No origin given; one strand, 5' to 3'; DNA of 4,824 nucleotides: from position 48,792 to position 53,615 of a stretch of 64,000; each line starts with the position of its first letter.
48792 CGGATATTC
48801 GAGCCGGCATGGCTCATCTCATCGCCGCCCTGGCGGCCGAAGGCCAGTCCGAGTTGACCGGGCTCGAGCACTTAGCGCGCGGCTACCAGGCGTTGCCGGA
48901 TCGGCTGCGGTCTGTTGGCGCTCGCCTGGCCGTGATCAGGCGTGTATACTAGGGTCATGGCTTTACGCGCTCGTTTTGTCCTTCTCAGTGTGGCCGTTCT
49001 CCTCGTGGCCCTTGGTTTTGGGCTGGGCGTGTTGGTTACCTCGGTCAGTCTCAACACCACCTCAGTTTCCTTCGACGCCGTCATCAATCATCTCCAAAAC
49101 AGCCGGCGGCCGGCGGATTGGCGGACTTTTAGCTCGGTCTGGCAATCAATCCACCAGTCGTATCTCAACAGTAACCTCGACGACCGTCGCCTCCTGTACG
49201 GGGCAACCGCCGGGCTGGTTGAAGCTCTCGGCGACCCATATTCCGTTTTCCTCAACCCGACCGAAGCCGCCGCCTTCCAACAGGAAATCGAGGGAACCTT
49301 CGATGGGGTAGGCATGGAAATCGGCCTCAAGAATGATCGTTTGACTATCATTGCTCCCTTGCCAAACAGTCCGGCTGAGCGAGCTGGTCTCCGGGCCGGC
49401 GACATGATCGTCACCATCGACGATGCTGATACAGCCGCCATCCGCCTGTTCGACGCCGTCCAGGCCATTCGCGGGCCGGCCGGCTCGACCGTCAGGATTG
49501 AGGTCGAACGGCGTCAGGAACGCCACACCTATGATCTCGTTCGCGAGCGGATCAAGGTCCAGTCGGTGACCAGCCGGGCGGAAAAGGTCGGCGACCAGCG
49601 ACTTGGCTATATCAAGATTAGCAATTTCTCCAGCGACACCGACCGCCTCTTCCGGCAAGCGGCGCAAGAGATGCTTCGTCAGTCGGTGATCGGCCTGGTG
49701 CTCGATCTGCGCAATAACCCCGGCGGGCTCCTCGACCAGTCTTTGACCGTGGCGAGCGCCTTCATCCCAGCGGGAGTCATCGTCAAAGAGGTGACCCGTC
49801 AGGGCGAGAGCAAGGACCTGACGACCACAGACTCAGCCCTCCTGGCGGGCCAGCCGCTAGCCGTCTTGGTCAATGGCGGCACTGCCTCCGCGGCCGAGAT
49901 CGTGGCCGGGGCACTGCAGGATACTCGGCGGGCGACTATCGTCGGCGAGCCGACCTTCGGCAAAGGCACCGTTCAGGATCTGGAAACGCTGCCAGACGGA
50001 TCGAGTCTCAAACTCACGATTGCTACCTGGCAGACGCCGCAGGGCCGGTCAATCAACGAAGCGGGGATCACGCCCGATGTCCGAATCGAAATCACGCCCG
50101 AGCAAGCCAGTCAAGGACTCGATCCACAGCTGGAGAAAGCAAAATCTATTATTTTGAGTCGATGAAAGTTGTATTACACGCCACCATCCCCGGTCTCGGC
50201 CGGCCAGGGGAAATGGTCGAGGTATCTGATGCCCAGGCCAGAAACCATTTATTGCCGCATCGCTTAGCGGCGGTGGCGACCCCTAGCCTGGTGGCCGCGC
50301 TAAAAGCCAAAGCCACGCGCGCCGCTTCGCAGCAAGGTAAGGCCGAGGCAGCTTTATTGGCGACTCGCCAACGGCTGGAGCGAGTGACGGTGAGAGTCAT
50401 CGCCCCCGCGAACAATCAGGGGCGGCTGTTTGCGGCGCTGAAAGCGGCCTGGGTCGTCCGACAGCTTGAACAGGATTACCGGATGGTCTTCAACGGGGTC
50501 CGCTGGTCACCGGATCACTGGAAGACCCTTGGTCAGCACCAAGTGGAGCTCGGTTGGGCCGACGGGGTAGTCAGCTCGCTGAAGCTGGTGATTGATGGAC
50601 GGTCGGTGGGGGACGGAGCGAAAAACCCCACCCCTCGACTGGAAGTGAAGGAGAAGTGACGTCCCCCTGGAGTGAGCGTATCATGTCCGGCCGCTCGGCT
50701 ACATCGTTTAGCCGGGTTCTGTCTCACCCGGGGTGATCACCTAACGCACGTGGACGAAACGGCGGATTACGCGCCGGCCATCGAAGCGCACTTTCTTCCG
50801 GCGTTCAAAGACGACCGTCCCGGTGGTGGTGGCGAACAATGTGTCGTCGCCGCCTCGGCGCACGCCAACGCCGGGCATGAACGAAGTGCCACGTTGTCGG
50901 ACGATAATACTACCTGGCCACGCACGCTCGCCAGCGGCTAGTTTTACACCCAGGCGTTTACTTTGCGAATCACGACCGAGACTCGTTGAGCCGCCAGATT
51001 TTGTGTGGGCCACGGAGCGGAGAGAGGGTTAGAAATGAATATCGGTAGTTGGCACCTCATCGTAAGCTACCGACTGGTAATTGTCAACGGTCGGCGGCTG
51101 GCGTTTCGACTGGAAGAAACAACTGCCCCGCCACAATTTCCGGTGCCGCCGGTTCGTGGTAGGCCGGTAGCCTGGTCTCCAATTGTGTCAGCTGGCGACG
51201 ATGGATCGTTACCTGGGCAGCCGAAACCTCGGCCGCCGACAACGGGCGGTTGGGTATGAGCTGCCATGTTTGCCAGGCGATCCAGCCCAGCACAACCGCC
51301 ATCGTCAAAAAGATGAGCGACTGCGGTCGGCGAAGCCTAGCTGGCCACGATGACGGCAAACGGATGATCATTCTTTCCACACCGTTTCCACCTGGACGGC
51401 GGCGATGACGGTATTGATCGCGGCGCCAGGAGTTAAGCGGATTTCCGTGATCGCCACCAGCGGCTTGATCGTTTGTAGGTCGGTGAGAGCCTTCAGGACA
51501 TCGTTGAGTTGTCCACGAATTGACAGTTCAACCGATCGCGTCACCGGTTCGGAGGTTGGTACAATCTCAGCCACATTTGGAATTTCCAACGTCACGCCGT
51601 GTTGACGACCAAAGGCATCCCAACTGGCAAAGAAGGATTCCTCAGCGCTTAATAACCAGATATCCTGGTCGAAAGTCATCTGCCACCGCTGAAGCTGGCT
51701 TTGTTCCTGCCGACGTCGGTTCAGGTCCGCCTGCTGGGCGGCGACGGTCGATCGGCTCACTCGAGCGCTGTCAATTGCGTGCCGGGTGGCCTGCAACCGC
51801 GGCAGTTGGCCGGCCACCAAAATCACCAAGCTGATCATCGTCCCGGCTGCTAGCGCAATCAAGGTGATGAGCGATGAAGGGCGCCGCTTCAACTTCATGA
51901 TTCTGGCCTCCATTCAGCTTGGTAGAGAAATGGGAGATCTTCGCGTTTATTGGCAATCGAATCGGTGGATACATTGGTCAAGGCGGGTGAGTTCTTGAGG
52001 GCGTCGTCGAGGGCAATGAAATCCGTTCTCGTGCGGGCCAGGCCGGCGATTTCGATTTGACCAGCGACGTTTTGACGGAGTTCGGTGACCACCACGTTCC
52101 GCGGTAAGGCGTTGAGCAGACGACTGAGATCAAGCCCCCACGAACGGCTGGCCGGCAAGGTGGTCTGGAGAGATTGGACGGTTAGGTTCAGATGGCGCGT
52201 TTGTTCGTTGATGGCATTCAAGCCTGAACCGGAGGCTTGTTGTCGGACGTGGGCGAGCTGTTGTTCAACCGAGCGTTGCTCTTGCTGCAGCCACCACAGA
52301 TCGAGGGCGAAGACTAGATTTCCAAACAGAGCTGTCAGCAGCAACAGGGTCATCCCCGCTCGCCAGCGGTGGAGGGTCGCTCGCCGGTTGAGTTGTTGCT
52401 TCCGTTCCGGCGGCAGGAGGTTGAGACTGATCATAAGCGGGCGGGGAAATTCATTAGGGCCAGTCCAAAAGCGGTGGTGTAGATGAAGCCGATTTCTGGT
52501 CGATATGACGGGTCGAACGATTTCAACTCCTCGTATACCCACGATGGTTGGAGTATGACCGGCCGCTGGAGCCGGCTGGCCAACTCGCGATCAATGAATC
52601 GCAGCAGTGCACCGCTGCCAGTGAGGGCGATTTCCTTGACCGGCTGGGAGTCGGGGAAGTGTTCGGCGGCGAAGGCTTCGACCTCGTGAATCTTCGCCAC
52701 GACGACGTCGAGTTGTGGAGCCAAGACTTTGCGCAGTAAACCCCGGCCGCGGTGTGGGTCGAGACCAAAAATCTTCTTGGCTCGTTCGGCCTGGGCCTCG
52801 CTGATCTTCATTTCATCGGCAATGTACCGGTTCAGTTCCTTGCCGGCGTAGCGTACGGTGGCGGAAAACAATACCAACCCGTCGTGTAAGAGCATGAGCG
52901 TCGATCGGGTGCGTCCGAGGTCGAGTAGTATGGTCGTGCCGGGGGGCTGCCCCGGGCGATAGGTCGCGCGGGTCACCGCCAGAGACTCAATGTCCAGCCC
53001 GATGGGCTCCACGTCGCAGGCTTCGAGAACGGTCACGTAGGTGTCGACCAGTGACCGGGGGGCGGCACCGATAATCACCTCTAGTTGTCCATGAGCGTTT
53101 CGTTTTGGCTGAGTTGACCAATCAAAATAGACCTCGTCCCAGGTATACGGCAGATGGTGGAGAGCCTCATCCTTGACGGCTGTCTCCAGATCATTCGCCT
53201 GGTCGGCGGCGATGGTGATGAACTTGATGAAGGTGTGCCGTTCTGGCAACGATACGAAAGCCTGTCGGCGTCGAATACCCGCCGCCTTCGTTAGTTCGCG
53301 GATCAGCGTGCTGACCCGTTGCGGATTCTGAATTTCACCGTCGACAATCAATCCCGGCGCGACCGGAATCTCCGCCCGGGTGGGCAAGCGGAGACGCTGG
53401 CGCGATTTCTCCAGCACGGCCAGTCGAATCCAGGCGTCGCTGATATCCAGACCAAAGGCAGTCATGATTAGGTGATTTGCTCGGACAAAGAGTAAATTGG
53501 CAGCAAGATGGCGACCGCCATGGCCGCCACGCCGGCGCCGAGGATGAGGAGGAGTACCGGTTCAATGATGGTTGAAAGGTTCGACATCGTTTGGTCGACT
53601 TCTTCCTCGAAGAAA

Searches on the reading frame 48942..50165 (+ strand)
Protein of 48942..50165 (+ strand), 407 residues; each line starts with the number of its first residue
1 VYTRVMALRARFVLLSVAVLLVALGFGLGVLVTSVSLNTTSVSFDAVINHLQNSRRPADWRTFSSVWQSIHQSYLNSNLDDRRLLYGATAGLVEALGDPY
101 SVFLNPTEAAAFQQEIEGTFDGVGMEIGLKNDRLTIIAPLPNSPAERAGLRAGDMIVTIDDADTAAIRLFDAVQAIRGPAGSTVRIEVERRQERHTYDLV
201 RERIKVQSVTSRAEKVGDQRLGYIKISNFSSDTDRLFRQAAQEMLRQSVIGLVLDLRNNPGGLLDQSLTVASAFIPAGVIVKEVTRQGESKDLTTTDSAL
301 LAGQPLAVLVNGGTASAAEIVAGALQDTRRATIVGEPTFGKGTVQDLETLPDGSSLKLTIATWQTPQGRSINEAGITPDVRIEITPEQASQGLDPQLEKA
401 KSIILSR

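Call 9: search_protein_families(library=pfam, proteins=[window:48942-50165:+], max_evalue=0.001)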
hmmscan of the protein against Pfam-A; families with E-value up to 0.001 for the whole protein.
window:48942-50165:+ (407 aa): 5 families
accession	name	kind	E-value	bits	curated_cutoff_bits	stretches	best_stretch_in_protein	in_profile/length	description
PF03572.23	Peptidase_S41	-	5.5e-55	185.9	24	1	220-381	1-164/165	Peptidase family S41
PF17820.7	PDZ_6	-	1.1e-12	47.9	27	1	138-190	4-54/54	PDZ domain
PF00595.29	PDZ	-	1.7e-10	41.6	23.2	1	122-188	11-80/81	PDZ domain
PF13180.12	PDZ_2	-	1e-08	35.8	27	1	124-198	4-77/80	PDZ domain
PF22694.1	CtpB_N-like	-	3.9e-07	30.9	27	1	56-105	35-82/85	Activating protease CtpB N-terminal domain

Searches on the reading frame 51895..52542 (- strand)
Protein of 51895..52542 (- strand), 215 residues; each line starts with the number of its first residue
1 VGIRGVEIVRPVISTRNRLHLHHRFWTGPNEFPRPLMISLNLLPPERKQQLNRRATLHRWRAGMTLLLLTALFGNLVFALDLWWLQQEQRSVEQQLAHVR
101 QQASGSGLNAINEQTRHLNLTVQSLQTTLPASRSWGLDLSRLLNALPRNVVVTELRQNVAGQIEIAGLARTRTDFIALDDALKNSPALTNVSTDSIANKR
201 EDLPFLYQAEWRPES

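Call 9: search_protein_families(library=pfam, proteins=[window:51895-52542:-], max_evalue=0.001)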
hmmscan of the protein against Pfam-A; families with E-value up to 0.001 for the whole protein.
window:51895-52542:- (215 aa): 1 family
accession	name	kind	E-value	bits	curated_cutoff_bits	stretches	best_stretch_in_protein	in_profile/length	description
PF05137.18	PilN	-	7.6e-07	29.5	22.8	1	140-200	4-63/78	Fimbrial assembly protein (PilN)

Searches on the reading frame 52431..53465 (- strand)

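Call 9: search_protein_families(library=pfam, proteins=[window:52431-53465:-], max_evalue=0.001)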
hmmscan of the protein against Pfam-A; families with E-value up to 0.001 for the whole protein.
window:52431-53465:- (344 aa): 2 families
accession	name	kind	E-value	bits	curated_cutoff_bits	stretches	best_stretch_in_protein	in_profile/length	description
PF11104.14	PilM_2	-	2.4e-40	139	27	1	5-340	1-340/340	Type IV pilus assembly protein PilM;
PF14450.12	FtsA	-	7.4e-05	23.6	31.8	1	179-234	1-56/127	Cell division protein FtsA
